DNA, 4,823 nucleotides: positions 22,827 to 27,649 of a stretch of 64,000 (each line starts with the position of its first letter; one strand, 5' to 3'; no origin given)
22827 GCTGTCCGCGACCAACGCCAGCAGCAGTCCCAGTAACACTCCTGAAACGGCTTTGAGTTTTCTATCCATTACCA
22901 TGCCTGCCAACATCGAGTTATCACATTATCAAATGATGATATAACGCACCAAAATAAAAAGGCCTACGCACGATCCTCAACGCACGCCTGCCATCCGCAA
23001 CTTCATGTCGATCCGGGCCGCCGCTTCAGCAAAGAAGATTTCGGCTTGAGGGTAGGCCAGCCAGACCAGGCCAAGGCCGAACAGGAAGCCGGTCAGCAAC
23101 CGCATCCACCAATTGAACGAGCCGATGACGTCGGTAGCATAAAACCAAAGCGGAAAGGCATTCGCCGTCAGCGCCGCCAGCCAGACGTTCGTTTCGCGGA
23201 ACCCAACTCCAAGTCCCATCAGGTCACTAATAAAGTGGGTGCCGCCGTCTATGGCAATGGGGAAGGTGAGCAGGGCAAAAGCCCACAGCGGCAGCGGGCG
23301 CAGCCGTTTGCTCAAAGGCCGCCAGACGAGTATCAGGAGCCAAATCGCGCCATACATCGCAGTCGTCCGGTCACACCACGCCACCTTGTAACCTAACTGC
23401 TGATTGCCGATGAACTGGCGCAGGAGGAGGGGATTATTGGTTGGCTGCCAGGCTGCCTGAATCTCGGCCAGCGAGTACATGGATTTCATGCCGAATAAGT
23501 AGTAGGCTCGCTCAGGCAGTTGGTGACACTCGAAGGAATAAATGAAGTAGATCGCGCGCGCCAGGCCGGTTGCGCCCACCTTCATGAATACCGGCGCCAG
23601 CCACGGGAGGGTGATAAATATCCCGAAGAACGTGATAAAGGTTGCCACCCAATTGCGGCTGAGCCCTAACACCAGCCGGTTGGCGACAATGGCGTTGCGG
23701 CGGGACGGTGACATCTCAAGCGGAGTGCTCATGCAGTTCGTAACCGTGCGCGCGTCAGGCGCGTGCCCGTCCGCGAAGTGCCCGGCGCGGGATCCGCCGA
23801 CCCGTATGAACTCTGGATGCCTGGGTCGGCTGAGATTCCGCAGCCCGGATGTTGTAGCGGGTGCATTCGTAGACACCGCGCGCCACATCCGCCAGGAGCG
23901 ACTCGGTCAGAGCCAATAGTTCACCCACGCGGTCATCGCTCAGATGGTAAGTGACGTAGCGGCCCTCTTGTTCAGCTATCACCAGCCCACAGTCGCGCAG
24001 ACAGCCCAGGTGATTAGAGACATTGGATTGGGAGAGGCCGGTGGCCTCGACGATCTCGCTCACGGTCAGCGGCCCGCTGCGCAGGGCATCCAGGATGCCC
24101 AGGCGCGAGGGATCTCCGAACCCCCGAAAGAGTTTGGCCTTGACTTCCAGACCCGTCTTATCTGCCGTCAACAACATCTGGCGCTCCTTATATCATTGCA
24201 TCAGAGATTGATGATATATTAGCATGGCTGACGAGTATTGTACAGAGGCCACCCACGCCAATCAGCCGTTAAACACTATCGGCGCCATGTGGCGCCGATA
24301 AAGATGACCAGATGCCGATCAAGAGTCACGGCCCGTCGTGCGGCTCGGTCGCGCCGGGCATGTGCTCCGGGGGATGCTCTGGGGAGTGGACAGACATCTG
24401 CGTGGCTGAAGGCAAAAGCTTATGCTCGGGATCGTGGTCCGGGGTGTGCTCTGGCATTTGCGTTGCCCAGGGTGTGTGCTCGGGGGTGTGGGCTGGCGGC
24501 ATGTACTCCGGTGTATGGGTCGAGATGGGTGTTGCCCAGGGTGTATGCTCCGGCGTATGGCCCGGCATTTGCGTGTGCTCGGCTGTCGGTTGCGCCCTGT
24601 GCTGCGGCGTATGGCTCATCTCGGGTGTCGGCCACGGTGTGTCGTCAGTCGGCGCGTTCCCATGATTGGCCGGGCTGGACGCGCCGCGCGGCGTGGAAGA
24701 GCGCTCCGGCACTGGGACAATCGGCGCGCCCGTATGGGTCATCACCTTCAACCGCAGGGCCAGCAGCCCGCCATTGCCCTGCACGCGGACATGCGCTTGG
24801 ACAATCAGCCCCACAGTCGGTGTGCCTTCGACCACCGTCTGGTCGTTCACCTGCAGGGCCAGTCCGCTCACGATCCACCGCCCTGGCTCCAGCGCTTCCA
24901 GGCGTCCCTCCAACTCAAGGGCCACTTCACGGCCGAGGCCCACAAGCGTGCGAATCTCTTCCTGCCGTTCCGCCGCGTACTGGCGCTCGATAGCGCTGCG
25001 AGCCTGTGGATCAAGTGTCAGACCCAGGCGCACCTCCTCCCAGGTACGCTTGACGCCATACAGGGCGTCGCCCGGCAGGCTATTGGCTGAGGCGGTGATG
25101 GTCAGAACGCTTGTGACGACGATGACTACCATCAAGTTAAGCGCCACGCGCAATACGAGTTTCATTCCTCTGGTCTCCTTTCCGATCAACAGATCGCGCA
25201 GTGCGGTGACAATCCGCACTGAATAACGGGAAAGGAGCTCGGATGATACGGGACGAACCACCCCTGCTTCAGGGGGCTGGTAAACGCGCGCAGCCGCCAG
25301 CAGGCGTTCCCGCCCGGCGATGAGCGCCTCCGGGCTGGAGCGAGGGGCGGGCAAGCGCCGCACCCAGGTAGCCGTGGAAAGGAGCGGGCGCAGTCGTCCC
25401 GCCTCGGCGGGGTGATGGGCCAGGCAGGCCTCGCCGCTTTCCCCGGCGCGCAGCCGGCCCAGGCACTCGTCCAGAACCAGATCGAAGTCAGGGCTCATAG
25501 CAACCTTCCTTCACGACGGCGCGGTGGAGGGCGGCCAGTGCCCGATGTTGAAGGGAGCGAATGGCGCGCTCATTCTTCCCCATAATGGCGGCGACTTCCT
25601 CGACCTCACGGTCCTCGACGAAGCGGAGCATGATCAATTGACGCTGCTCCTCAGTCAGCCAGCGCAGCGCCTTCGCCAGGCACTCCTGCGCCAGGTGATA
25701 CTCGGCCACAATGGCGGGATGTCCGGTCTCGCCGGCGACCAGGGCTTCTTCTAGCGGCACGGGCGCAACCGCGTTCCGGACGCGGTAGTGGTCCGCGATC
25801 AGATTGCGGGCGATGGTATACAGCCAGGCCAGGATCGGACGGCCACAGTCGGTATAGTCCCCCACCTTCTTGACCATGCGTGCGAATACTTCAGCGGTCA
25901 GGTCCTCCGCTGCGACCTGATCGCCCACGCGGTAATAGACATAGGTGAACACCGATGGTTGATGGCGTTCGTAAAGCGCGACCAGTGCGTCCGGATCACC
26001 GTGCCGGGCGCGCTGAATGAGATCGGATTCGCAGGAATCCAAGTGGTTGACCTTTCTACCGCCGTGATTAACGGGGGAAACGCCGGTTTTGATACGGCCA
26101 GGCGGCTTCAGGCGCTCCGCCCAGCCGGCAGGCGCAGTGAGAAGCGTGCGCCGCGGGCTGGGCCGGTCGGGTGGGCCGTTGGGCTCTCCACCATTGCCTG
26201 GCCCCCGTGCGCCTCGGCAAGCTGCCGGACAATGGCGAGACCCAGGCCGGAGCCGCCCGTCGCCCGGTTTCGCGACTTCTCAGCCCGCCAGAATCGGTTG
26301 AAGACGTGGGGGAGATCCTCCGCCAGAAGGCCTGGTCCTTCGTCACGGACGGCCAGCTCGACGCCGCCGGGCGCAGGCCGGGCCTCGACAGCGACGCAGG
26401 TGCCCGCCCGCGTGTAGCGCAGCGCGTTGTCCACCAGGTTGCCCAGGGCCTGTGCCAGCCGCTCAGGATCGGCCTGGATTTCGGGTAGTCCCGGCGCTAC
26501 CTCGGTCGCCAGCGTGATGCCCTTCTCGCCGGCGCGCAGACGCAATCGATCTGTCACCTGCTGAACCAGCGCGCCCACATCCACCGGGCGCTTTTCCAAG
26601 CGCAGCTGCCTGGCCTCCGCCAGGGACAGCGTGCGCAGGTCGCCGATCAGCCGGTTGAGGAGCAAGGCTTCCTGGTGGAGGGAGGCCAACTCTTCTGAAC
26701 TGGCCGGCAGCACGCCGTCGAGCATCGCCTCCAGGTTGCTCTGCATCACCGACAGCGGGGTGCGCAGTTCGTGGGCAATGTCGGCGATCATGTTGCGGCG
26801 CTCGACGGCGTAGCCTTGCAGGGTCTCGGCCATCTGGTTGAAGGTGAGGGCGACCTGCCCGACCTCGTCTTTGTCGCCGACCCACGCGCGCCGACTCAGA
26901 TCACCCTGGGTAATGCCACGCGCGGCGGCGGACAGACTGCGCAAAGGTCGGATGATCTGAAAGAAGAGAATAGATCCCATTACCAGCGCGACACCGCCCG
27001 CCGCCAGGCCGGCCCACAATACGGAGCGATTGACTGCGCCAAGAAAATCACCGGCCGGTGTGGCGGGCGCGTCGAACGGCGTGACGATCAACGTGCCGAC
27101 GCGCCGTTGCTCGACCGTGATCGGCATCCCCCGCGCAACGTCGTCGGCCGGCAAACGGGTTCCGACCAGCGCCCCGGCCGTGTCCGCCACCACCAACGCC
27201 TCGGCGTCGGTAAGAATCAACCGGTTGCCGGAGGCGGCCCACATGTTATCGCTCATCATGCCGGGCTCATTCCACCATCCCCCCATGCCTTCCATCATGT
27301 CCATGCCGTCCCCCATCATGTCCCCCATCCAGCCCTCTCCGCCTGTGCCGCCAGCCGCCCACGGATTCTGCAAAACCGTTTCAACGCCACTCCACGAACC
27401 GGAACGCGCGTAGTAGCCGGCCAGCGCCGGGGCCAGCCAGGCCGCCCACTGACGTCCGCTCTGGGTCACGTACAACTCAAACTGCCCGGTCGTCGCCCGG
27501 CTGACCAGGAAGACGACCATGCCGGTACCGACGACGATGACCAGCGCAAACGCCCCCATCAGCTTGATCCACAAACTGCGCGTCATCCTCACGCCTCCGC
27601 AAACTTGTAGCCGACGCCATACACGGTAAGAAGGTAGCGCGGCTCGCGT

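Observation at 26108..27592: Histidine kinase whose periplasmic sensor domain carries the same Met-rich motif as its putative target proteins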

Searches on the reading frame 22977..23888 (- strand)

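Call 3: search_protein_families(library=pfam, proteins=[window:22977-23888:-], max_evalue=0.01)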
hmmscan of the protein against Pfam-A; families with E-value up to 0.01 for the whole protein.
window:22977-23888:- (303 aa): 1 family
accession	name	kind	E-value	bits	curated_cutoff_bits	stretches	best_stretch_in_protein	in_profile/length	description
PF09858.14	DUF2085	-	3.8e-10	40.5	25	1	166-276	13-89/90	Predicted membrane protein (DUF2085)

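Call 21: search_protein_families(library=ncbifam, proteins=[window:22977-23888:-], max_evalue=0.001)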
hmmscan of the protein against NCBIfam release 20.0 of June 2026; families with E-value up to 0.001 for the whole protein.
window:22977-23888:- (303 aa): 0 families

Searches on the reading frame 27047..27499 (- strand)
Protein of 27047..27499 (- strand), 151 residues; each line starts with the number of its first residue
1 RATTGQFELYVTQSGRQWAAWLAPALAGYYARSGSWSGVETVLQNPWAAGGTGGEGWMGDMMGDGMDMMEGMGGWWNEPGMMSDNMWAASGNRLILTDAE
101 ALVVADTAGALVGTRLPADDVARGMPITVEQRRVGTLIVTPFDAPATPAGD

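Call 47: predict_structure(alignment_id=A3)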
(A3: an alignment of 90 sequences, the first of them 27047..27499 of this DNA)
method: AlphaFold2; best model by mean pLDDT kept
length: 151 residues; sequences in the alignment: 90
mean_pLDDT: 79.0   pTM: 0.71
mean pLDDT of the five models: 79.0, 78.7, 78.6, 78.4, 78.0
residues with pLDDT >= 90: 77; 70-90: 22; 50-70: 34; < 50: 18
segments of 3 or more residues with pLDDT < 50: 1-3, 58-62, 66-68, 149-151
pLDDT, mean of each block of 10 residues (from residue 1): 59 90 96 96 81 51 50 54 72 95 95 96 97 97 60 39
secondary structure, 60 per line:
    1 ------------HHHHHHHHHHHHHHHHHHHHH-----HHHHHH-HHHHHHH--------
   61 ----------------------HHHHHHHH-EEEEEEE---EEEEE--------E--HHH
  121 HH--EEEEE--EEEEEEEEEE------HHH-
elements in order: H13-33 H39-44 H46-52 H83-90 E92-98 E102-106 H118-122 E125-129 E132-141

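Call 64: fold_search(model_id=the predicted structure, library=pdb)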
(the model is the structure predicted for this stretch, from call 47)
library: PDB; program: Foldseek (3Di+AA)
matches with E <= 10: 212; with E <= 0.001: 0
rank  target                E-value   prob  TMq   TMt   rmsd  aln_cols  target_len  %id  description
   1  7dud_A                1.0e-02  0.99  0.47  0.48   3.4       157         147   11  Crystal Structure of erWalK (released 2022-01-19)
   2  4ywz_A                2.6e-02  0.98  0.46  0.47   3.5       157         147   11  Crystal structure of the extracellular receptor domain of the essential sensor kinase WalK from Staphylococcus aureus (released 2016-03-30)
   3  8w7p_B                5.2e-02  0.69  0.25  0.16   9.2        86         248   15  Extracellular domain of a sensor histidine kinase (released 2024-01-10)
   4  5wvn                  6.8e-02  0.80  0.37  0.13   6.2       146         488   15  Crystal structure of MBS-BaeS fusion protein (released 2018-01-03)
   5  3cwf_B                1.3e-01  0.84  0.30  0.40   3.1        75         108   11  Crystal structure of PAS domain of two-component sensor histidine kinase (released 2008-05-06)
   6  3e4p_B                2.0e-01  0.82  0.31  0.19   3.2        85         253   16  Crystal structure of malonate occupied DctB (released 2008-10-21)
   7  8w7p_A                2.0e-01  0.44  0.24  0.15   8.6        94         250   11  Extracellular domain of a sensor histidine kinase (released 2024-01-10)
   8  9p6i_D                4.0e-01  0.21  0.22  0.19  10.8        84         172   19  Crystal Structure of the Histidine Kinase VC2136 from Vibrio cholerae serotype O1 (released 2025-08-20)
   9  3cwf_A                4.3e-01  0.57  0.29  0.40   3.1        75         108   11  Crystal structure of PAS domain of two-component sensor histidine kinase (released 2008-05-06)
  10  5ere                  4.3e-01  0.33  0.25  0.08   3.7        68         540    9  Extracellular ligand binding receptor from Desulfohalobium retbaense DSM5692 (released 2016-08-10)
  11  3by8                  4.6e-01  0.51  0.27  0.30   3.0        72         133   14  Crystal Structure of the E.coli DcuS Sensor Domain (released 2008-08-12)
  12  9p6i_H                4.6e-01  0.12  0.19  0.18  10.6        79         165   18  Crystal Structure of the Histidine Kinase VC2136 from Vibrio cholerae serotype O1 (released 2025-08-20)
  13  6f9g_C                4.9e-01  0.41  0.30  0.19   5.2        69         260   12  Ligand binding domain of P. putida KT2440 polyamine chemorecpetors McpU in complex putrescine. (released 2018-03-28)
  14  3lyx_B                4.9e-01  0.38  0.24  0.30   4.4        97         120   12  Crystal structure of the PAS domain of the protein CPS_1291 from Colwellia psychrerythraea. Northeast Structural Genom (released 2010-04-07)
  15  9p6i_G                4.9e-01  0.20  0.20  0.18  11.0        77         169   21  Crystal Structure of the Histidine Kinase VC2136 from Vibrio cholerae serotype O1 (released 2025-08-20)
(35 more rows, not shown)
